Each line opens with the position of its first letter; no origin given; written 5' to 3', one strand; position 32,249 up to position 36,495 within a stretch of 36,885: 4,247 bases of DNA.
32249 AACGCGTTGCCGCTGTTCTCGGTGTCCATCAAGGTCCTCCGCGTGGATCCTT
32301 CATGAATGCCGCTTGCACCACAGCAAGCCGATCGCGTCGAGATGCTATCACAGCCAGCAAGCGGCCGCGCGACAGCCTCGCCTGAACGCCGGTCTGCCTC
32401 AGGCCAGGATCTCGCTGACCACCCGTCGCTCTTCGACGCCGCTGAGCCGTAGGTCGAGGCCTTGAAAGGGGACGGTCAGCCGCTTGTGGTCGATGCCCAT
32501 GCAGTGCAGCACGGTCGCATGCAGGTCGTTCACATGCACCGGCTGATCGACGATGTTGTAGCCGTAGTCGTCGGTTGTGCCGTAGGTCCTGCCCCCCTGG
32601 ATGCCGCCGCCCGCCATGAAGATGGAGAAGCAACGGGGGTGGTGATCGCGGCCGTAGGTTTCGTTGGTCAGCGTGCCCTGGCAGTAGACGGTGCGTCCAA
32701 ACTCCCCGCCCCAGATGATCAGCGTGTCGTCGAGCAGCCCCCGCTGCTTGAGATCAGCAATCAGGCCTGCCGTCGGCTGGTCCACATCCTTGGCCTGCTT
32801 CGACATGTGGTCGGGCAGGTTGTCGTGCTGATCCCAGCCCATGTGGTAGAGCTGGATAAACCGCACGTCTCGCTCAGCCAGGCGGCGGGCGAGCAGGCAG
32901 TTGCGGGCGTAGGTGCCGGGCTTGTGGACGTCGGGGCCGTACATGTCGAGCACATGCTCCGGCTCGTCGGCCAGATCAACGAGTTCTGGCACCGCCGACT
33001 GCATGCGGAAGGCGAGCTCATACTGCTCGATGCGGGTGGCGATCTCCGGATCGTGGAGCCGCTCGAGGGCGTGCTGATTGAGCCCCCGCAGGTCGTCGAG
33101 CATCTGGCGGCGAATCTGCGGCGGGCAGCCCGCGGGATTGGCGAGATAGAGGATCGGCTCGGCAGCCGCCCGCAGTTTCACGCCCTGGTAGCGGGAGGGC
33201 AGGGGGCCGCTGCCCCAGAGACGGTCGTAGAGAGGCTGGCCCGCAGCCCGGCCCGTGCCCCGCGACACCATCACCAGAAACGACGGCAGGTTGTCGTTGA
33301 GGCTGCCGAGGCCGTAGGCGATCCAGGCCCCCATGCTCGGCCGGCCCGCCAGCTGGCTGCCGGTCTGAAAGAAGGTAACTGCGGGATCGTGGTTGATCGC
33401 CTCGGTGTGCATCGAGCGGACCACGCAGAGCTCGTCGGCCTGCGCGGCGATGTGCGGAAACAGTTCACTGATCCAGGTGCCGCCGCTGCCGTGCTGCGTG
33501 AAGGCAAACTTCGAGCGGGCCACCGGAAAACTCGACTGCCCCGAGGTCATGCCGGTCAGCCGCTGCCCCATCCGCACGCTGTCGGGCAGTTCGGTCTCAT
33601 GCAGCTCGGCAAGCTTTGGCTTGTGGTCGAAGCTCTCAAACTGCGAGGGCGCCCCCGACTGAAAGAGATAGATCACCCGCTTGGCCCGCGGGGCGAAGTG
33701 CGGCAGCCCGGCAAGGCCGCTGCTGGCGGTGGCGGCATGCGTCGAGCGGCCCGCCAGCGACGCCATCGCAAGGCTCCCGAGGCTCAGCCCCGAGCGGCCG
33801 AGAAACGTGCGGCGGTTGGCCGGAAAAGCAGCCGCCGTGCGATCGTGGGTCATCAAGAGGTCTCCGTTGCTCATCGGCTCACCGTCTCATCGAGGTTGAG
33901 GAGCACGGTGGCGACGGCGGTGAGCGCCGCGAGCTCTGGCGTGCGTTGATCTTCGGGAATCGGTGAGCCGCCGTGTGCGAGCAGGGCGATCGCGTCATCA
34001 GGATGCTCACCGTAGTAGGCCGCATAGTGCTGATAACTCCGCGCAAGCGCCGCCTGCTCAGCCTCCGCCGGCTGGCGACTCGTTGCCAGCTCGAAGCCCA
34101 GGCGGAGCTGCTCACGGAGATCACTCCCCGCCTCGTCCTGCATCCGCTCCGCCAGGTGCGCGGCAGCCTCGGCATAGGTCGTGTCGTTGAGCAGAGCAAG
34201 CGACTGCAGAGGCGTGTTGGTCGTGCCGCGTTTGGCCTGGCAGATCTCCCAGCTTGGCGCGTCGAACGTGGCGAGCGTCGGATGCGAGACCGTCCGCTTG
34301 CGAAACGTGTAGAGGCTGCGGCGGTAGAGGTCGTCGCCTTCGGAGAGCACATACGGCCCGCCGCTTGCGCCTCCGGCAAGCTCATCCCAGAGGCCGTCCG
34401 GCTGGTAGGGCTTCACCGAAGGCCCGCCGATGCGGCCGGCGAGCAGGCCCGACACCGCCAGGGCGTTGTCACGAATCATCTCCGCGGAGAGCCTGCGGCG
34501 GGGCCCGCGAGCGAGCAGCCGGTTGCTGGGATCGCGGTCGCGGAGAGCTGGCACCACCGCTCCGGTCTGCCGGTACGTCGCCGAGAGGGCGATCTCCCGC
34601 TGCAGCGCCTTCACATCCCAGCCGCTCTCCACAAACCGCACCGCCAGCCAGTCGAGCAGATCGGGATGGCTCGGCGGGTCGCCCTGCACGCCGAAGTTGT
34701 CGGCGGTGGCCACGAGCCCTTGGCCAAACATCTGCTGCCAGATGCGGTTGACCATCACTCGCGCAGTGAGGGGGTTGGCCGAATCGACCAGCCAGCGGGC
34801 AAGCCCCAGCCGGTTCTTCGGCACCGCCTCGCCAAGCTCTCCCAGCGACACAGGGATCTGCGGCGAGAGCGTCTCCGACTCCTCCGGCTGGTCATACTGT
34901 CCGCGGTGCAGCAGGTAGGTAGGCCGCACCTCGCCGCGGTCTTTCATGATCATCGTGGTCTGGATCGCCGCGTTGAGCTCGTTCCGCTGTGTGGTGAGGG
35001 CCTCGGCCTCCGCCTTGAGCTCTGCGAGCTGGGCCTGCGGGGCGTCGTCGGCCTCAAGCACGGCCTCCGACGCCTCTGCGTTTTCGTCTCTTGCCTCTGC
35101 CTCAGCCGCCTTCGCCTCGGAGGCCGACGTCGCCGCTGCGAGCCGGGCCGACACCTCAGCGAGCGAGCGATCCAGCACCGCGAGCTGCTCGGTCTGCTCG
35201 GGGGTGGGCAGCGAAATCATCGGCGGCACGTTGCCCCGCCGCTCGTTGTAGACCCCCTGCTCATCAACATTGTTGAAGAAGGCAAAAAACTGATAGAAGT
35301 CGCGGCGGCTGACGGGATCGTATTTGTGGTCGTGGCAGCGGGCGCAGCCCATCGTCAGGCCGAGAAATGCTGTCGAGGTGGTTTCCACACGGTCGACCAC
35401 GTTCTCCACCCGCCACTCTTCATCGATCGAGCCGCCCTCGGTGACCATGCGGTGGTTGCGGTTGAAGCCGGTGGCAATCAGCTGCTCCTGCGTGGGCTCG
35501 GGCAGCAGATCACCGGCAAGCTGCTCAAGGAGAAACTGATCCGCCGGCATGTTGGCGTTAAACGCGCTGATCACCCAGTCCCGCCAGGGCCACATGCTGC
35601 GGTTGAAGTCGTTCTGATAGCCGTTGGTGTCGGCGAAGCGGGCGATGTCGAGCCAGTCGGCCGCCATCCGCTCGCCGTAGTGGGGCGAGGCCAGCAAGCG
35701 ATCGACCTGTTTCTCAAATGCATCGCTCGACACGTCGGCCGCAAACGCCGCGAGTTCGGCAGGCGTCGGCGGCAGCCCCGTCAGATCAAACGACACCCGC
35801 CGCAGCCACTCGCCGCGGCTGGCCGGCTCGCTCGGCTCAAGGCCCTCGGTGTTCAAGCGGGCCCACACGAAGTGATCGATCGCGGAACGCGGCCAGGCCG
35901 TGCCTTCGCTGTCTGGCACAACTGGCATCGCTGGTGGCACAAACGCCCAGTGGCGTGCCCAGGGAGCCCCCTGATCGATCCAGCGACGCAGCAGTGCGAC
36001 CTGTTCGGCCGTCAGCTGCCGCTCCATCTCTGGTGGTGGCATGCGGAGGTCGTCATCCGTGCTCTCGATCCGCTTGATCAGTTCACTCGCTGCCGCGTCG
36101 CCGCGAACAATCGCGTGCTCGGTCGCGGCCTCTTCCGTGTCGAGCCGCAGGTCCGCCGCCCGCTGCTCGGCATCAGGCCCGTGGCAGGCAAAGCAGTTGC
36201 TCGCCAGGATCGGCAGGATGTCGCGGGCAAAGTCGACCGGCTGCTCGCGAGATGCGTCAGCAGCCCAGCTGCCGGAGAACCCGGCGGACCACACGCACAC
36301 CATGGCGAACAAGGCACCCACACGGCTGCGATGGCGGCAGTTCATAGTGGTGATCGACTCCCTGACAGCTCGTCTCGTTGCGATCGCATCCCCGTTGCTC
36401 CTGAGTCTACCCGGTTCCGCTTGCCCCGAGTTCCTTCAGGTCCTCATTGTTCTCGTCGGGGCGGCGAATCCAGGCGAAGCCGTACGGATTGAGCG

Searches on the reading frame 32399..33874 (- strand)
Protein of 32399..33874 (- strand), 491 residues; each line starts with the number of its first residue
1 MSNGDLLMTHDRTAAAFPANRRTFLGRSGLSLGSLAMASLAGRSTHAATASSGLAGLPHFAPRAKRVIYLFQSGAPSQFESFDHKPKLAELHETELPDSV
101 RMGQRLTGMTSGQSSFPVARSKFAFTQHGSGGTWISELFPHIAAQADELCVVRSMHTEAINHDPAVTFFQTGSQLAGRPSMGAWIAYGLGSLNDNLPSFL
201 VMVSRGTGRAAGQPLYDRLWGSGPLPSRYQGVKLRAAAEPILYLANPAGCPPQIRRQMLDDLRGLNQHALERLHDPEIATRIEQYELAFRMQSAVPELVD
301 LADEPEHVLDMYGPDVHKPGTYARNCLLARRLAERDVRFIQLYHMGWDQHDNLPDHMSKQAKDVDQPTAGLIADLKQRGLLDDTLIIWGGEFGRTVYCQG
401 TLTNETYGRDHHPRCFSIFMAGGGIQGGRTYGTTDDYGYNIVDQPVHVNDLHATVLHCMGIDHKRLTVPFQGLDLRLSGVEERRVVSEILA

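Call 9: search_protein_families(library=pfam, proteins=[window:32399-33874:-], max_evalue=0.001)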
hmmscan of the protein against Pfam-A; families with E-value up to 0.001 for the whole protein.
window:32399-33874:- (491 aa): 1 family
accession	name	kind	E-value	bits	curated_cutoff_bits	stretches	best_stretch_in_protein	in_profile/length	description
PF07394.17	DUF1501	-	4.2e-154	513.9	27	1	64-490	1-390/390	Protein of unknown function (DUF1501)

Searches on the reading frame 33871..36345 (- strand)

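Call 9: search_protein_families(library=pfam, proteins=[window:33871-36345:-], max_evalue=0.001)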
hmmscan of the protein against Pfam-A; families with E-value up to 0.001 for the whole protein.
window:33871-36345:- (824 aa): 4 families
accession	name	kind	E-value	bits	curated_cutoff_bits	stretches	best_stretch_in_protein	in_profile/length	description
PF07587.16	PSD1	-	3.3e-100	335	28.5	1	511-769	1-242/244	Protein of unknown function (DUF1553)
PF07583.16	PSCyt2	-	2.5e-88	295.9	29.8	1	156-361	2-208/209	Protein of unknown function (DUF1549)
PF07635.16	PSCyt1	-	3.6e-17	63.2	22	1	51-106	1-59/59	Planctomycete cytochrome C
PF00034.26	Cytochrom_C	-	6.5e-05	24.6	21.3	0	48-125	9-88/90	Cytochrome c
